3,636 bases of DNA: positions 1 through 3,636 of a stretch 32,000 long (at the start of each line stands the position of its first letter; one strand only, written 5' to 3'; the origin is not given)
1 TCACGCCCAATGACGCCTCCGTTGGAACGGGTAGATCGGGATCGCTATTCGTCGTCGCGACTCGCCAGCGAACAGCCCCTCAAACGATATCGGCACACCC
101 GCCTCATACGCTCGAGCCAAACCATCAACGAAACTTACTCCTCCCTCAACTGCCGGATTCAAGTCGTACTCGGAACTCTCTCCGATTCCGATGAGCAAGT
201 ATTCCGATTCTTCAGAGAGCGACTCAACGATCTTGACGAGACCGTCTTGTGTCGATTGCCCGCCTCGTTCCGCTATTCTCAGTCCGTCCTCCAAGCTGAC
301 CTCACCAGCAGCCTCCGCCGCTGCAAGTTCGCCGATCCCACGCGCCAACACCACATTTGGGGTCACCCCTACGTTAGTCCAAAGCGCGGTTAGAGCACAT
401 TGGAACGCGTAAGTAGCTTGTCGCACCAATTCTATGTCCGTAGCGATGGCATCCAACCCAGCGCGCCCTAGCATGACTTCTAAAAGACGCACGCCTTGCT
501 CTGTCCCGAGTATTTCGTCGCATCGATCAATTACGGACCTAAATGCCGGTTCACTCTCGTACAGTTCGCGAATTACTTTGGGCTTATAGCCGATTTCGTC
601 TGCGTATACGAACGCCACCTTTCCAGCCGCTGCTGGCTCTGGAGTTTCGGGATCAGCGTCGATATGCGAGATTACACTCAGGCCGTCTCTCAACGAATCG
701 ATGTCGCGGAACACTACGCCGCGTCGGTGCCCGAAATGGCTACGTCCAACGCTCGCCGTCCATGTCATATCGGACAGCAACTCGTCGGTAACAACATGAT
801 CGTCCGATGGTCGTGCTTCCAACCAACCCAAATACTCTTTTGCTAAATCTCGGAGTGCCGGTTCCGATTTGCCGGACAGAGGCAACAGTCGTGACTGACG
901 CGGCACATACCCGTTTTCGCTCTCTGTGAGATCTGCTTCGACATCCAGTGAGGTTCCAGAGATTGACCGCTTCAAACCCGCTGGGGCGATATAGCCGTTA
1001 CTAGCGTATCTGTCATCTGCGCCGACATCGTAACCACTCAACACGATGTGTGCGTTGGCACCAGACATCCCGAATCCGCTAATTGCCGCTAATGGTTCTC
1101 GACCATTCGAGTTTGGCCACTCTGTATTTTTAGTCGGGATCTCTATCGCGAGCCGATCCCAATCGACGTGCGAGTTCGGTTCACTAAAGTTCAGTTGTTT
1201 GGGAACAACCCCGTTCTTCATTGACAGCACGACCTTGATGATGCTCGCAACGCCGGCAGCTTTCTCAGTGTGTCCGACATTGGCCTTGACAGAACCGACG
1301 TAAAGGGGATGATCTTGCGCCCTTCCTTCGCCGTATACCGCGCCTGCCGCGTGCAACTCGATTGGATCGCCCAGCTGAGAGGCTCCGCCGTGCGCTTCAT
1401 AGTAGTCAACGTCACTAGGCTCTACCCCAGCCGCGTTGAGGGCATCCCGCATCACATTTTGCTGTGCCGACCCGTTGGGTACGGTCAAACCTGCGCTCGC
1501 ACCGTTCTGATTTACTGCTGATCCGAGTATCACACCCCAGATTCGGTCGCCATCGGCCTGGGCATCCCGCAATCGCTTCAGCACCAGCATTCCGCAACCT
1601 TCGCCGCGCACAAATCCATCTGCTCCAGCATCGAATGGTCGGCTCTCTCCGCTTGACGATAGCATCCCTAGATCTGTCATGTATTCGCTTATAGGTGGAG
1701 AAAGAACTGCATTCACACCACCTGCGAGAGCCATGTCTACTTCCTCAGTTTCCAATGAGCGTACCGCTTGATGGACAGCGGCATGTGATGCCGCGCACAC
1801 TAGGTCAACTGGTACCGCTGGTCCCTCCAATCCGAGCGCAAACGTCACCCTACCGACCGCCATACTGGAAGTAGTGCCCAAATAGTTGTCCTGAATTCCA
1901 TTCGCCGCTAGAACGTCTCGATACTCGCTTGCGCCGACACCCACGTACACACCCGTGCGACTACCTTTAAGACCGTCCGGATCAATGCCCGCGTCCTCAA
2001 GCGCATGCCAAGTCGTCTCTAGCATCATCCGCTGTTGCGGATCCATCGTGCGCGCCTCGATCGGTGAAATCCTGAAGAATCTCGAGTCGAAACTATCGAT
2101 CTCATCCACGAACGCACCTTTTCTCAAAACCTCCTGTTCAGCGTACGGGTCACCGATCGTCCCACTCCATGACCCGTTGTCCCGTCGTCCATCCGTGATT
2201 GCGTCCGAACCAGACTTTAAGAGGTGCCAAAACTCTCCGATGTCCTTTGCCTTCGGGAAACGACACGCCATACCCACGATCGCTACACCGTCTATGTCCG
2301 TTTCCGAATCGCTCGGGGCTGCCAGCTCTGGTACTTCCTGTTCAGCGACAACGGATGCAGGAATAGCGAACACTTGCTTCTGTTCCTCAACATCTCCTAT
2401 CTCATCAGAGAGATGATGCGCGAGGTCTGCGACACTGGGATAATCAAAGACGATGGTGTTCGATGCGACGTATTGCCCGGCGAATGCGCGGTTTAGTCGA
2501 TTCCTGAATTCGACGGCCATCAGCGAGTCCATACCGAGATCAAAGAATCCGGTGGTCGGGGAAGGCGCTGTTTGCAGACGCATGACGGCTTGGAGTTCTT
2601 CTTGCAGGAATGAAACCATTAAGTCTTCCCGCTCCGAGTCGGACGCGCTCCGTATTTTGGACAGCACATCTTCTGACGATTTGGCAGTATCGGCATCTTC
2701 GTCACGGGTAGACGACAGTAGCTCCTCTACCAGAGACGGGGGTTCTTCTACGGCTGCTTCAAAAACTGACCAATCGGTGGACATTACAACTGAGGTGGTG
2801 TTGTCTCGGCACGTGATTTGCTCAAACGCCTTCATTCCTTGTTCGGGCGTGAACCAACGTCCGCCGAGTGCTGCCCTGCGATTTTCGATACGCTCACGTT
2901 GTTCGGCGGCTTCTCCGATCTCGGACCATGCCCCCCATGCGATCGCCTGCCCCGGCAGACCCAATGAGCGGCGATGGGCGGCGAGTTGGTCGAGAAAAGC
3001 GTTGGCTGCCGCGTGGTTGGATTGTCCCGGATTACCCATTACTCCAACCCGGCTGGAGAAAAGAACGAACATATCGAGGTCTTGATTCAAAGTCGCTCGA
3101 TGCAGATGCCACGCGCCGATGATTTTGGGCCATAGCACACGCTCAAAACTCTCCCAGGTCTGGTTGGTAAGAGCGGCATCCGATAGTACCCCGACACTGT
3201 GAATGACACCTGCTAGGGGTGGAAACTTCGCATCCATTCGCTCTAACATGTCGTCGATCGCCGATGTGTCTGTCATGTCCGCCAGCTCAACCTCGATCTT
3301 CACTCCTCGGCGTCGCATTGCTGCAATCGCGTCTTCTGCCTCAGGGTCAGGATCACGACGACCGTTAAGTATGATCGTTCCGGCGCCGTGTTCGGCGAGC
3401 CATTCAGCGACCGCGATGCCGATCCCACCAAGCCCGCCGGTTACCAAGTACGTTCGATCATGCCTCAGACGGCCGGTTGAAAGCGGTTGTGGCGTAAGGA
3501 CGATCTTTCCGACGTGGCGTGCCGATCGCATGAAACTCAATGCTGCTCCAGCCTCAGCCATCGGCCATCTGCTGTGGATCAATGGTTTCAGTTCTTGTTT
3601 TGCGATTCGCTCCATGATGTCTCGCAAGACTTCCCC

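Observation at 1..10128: FAS/HR-PKS-like single reducing module with in-line cMT, no loading module and no thioesterase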

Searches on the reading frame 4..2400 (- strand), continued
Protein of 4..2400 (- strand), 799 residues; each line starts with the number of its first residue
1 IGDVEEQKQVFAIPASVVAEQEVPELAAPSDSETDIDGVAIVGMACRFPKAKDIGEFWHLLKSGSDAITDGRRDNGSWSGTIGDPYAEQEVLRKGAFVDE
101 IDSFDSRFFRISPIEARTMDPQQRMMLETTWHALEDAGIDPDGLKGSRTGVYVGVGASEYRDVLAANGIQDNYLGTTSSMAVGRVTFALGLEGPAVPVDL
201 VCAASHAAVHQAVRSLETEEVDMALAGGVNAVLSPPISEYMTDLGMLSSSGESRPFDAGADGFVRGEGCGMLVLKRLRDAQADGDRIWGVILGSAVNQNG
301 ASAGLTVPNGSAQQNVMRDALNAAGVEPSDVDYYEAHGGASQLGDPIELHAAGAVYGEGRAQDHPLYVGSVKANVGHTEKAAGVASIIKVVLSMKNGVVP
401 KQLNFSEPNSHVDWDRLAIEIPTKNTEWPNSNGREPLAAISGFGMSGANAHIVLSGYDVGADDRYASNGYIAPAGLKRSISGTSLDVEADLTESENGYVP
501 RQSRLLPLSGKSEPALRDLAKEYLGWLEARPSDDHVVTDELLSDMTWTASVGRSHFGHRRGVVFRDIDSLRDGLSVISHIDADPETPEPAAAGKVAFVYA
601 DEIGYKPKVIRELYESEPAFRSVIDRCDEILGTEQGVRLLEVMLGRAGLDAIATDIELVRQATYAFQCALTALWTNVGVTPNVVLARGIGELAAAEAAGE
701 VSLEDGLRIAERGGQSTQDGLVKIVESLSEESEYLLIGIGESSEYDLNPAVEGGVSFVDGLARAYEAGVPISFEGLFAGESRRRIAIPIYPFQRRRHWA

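Call 66: search_protein_families(library=pfam, proteins=[L025:1812-2078:-, L032:1779-2153:-, L026:12681-12956:+, L005:13276-14223:+], max_evalue=1)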
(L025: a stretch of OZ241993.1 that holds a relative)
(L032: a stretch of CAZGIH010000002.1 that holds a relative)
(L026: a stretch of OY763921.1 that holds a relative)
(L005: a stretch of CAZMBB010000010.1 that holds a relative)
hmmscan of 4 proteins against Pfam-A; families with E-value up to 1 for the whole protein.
L025:1812-2078:- (89 aa): 3 families
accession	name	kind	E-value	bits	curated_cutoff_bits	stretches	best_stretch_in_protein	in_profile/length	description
PF00550.31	PP-binding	-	7.4e-09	36.2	20.8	1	19-84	1-67/67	Phosphopantetheine attachment site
PF06076.17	Orthopox_F14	-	0.029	15.1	27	1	18-45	34-61/73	Orthopoxvirus F14 protein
PF14626.12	RNase_Zc3h12a_2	-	0.068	13.9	23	1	35-88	31-84/122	Zc3h12a-like Ribonuclease NYN domain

L032:1779-2153:- (125 aa): 1 family
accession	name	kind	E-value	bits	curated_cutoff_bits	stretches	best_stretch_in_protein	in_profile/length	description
PF00550.31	PP-binding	-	4.7e-08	33.6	20.8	1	56-121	1-67/67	Phosphopantetheine attachment site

L026:12681-12956:+ (92 aa): 3 families
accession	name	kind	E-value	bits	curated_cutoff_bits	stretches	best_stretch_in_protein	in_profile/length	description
PF00550.31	PP-binding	-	5.1e-11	43.1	20.8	1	17-87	1-67/67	Phosphopantetheine attachment site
PF14658.12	EF-hand_9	-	0.051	14.5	37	0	71-90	9-27/66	EF-hand domain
PF23297.2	ACP_SdgA_C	-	0.26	11.8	27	1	38-88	30-80/95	Highly reducing polyketide synthase sdgA, C-terminal ACP domain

L005:13276-14223:+ (316 aa): 3 families
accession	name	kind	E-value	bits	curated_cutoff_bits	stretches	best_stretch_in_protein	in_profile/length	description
PF12697.13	Abhydrolase_6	-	1.6e-13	52.3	26.3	1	54-305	1-217/217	Alpha/beta hydrolase family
PF00561.26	Abhydrolase_1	-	2e-05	24.8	25.8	1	52-115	1-66/245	alpha/beta hydrolase fold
PF12146.15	Hydrolase_4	-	0.00018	21.3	27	1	54-181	7-134/239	Serine aminopeptidase, S33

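Call 82: search_protein_families(library=pfam, proteins=[L006:3-1778:+, L018:1-1320:+, L020:3-1241:+, L009:1-2190:+, L027:162-2135:+, L037:14637-15599:+, L037:15812-17359:+, L039:15793-17388:+, L033:14558-15913:+], max_evalue=0.0001)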
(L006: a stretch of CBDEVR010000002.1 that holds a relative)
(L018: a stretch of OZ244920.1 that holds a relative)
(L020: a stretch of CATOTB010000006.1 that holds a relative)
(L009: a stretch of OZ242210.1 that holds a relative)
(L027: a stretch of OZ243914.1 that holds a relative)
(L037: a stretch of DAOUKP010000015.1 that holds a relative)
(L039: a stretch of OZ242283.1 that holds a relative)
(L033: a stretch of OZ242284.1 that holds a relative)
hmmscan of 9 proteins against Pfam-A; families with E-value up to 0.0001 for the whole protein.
L006:3-1778:+ (592 aa): 0 families

L018:1-1320:+ (440 aa): 3 families
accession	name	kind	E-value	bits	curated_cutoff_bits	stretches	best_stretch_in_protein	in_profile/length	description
PF01580.24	FtsK_SpoIIIE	-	6e-68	229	24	1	72-266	2-220/221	FtsK/SpoIIIE family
PF09397.16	FtsK_gamma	-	3.2e-26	91.3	30.6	1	368-429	2-62/63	Ftsk gamma domain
PF17854.6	FtsK_alpha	-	2.7e-23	82.5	22.9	1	1-64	38-101/101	FtsK alpha domain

L020:3-1241:+ (413 aa): 3 families
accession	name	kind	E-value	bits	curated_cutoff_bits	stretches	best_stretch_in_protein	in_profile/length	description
PF01580.24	FtsK_SpoIIIE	-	2.8e-69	233.4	24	1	45-239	2-220/221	FtsK/SpoIIIE family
PF09397.16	FtsK_gamma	-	2.1e-25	88.6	30.6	1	341-402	2-62/63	Ftsk gamma domain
PF17854.6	FtsK_alpha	-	1.7e-10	41.4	22.9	1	1-37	65-101/101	FtsK alpha domain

L009:1-2190:+ (730 aa): 0 families

L027:162-2135:+ (658 aa): 4 families
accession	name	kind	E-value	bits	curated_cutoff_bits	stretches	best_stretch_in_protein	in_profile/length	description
PF00204.31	DNA_gyraseB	-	9.3e-49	165.7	27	1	233-413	1-172/173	DNA gyrase B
PF00986.26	DNA_gyraseB_C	-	8.5e-23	80.7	29.8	1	587-646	3-62/63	DNA gyrase B subunit, carboxyl terminus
PF02518.31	HATPase_c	-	2.3e-18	67.1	26.4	1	43-181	2-105/111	Histidine kinase-, DNA gyrase B-, and HSP90-like ATPase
PF01751.28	Toprim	-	9.7e-17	61.4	23.1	1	443-554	1-95/96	Toprim domain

L037:14637-15599:+ (321 aa): 1 family
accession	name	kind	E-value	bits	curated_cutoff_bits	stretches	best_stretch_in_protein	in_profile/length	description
PF00753.33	Lactamase_B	-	8.4e-22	78.5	22.7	1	64-252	4-196/196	Metallo-beta-lactamase superfamily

L037:15812-17359:+ (516 aa): 5 families
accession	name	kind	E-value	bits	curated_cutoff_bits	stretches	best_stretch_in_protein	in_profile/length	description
PF11066.14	DUF2867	-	1.9e-34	119.5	27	1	358-488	15-141/142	Protein of unknown function (DUF2867)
PF05368.20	NmrA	-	1e-17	65.1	27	1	22-165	4-151/298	NmrA-like family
PF13460.12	NAD_binding_10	-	1.1e-17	64.9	27.2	1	27-160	1-139/184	NAD(P)H-binding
PF01370.27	Epimerase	-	2.8e-09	37.2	20.9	1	23-129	1-114/240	NAD dependent epimerase/dehydratase family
PF01073.25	3Beta_HSD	-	4.5e-06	26.3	22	1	24-128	1-114/280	3-beta hydroxysteroid dehydrogenase/isomerase family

L039:15793-17388:+ (532 aa): 3 families
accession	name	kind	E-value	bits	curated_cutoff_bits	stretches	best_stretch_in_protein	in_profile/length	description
PF00884.28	Sulfatase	-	2.3e-38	132.7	25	1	70-406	2-300/301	Sulfatase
PF16347.10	SGSH_C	-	2.2e-08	34.8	29.3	1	367-426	11-72/154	N-sulphoglucosamine sulphohydrolase, C-terminal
PF01663.27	Phosphodiest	-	1.9e-05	24.9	23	0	285-330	183-221/342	Type I phosphodiesterase / nucleotide pyrophosphatase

L033:14558-15913:+ (452 aa): 2 families
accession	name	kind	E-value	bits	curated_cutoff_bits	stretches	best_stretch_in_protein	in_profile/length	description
PF00355.32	Rieske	-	1.3e-17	63.9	20.3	1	58-140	2-82/88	Rieske [2Fe-2S] domain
PF00848.25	Ring_hydroxyl_A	-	4.6e-16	59.8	24.9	1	209-407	13-185/208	Ring hydroxylating alpha subunit (catalytic domain)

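Call 87: search_protein_families(library=pfam, proteins=[L005:12747-13013:+, L003:12665-12910:+], max_evalue=0.01)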
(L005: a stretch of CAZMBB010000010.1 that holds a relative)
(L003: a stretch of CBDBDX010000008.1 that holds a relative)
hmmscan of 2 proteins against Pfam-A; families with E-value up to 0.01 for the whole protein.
L005:12747-13013:+ (89 aa): 2 families
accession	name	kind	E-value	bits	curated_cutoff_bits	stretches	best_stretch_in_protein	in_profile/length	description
PF00550.31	PP-binding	-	2.3e-11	44.2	20.8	1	14-84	1-67/67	Phosphopantetheine attachment site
PF23297.2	ACP_SdgA_C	-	0.003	18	27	1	11-85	10-80/95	Highly reducing polyketide synthase sdgA, C-terminal ACP domain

L003:12665-12910:+ (82 aa): 1 family
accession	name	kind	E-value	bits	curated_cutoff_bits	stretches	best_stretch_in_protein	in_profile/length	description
PF00550.31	PP-binding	-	2.2e-10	41.1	20.8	1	7-77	1-67/67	Phosphopantetheine attachment site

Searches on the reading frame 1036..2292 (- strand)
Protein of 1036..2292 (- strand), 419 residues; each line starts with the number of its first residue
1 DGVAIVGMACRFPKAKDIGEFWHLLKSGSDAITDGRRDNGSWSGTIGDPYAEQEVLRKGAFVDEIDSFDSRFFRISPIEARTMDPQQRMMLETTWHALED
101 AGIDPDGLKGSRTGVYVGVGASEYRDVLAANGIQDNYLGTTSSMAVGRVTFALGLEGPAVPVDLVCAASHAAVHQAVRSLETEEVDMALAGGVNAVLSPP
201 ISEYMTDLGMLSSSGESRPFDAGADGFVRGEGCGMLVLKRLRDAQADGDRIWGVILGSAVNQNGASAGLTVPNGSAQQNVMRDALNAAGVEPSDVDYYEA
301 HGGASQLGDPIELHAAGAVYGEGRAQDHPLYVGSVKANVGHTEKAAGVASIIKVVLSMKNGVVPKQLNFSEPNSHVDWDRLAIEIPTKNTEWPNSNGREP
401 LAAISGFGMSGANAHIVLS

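Call 87: search_protein_families(library=pfam, proteins=[window:1036-2292:-], max_evalue=0.01)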
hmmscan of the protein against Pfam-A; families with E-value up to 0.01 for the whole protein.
window:1036-2292:- (419 aa): 4 families
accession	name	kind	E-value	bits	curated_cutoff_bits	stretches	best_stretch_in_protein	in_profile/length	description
PF00109.32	ketoacyl-synt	-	3.8e-79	266.3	20.8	1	3-244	4-252/252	Beta-ketoacyl synthase, N-terminal domain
PF02801.28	Ketoacyl-synt_C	-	1.3e-40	138.5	20.8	1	253-369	2-118/119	Beta-ketoacyl synthase, C-terminal domain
PF16197.11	KAsynt_C_assoc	-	1e-08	36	33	1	372-418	1-43/111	Ketoacyl-synthetase C-terminal extension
PF00108.29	Thiolase_N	-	8.6e-06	25.7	26.4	1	126-195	47-114/260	Thiolase, N-terminal domain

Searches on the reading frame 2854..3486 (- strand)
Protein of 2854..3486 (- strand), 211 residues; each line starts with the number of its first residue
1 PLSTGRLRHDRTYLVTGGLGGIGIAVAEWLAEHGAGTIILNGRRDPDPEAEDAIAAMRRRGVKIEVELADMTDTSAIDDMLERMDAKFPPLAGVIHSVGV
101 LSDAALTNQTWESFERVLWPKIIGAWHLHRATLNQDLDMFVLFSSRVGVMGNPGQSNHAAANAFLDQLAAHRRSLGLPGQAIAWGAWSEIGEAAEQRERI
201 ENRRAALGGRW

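Call 70: search_protein_representatives(protein=window:2854-3486:-)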
Query: 211 residues. Proteins with E-value up to 0.001 (for the whole library): 51585; up to 1e-10: 35423; up to 1e-30: 12605. The best 150 are listed.
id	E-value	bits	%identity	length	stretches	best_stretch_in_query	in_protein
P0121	8.5e-230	773.9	61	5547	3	5-211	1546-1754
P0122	8.4e-204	689.0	56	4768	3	2-211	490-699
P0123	4.4e-160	546.1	63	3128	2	5-211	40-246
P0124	6.4e-157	535.8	63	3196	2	5-208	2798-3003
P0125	9.1e-154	525.5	65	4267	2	3-211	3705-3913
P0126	1.8e-151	518.0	44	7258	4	7-198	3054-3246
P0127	4.1e-148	507.0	60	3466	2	5-211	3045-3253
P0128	9.2e-148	505.9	42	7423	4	11-205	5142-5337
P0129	6.4e-146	499.9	60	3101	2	2-211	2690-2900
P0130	2.6e-145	497.9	42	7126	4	12-205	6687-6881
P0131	7.0e-145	496.5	43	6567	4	10-198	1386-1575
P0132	6.8e-144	493.2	43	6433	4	10-195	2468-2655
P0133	2.4e-143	491.4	60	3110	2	3-211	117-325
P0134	3.5e-142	487.7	41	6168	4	9-208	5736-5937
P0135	7.4e-142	486.6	42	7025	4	12-193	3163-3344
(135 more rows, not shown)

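Call 75: search_solved_structures(query=window:2854-3486:-, max_evalue=1e-20, show_alignments=4)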
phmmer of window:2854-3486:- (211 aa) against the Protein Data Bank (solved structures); distinct sequences matched with E-value up to 1e-20: 40.
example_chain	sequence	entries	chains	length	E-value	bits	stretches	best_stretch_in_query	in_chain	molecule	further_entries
9d2y_A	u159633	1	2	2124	2.8e-48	167.7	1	7-194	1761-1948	Multifunctional mycocerosic acid synthase membrane-associated MAS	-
9d2z_A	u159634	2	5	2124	2.8e-48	167.7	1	7-194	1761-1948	Mycocerosic acid synthase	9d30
3mjv_A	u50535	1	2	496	2.8e-39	138.3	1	12-196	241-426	AmphB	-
3mjc_A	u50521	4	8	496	7.4e-39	136.9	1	12-196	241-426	AmphB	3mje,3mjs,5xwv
4dif_A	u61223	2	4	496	2.4e-38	135.3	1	12-196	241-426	AmphB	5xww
3mjt_A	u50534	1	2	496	4.1e-38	134.5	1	12-196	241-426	AmphB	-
5bp4_A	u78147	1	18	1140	6.1e-38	133.9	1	7-196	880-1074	Mycocerosic acid synthase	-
2fr0_A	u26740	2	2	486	3.6e-35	124.9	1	10-193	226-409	Erythromycin synthase, EryAI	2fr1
6w7s_A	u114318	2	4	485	3.6e-35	124.9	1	10-193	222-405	EryAI | KR1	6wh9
7m7j_B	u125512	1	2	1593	1.9e-34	122.5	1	10-193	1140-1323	EryAI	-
7m7i_B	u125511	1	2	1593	1.9e-34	122.5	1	10-193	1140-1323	EryAI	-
7m7f_B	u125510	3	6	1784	2.4e-34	122.2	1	10-193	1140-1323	EryAI,6-deoxyerythronolide-B synthase EryA3, modules 5 and 6 chimera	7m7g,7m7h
8tjn_B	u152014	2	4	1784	2.4e-34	122.2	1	10-193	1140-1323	EryAI,6-deoxyerythronolide-B synthase EryA3, modules 5 and 6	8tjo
7m7e_B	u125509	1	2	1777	2.5e-34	122.2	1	10-193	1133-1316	6-deoxyerythronolide-B synthase EryA2, modules 3 and 4,EryAI,6-deoxyerythronolide-B syntha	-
2z5l_A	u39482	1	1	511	3e-33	118.6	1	11-204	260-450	Tylactone synthase starter module and modules 1 & 2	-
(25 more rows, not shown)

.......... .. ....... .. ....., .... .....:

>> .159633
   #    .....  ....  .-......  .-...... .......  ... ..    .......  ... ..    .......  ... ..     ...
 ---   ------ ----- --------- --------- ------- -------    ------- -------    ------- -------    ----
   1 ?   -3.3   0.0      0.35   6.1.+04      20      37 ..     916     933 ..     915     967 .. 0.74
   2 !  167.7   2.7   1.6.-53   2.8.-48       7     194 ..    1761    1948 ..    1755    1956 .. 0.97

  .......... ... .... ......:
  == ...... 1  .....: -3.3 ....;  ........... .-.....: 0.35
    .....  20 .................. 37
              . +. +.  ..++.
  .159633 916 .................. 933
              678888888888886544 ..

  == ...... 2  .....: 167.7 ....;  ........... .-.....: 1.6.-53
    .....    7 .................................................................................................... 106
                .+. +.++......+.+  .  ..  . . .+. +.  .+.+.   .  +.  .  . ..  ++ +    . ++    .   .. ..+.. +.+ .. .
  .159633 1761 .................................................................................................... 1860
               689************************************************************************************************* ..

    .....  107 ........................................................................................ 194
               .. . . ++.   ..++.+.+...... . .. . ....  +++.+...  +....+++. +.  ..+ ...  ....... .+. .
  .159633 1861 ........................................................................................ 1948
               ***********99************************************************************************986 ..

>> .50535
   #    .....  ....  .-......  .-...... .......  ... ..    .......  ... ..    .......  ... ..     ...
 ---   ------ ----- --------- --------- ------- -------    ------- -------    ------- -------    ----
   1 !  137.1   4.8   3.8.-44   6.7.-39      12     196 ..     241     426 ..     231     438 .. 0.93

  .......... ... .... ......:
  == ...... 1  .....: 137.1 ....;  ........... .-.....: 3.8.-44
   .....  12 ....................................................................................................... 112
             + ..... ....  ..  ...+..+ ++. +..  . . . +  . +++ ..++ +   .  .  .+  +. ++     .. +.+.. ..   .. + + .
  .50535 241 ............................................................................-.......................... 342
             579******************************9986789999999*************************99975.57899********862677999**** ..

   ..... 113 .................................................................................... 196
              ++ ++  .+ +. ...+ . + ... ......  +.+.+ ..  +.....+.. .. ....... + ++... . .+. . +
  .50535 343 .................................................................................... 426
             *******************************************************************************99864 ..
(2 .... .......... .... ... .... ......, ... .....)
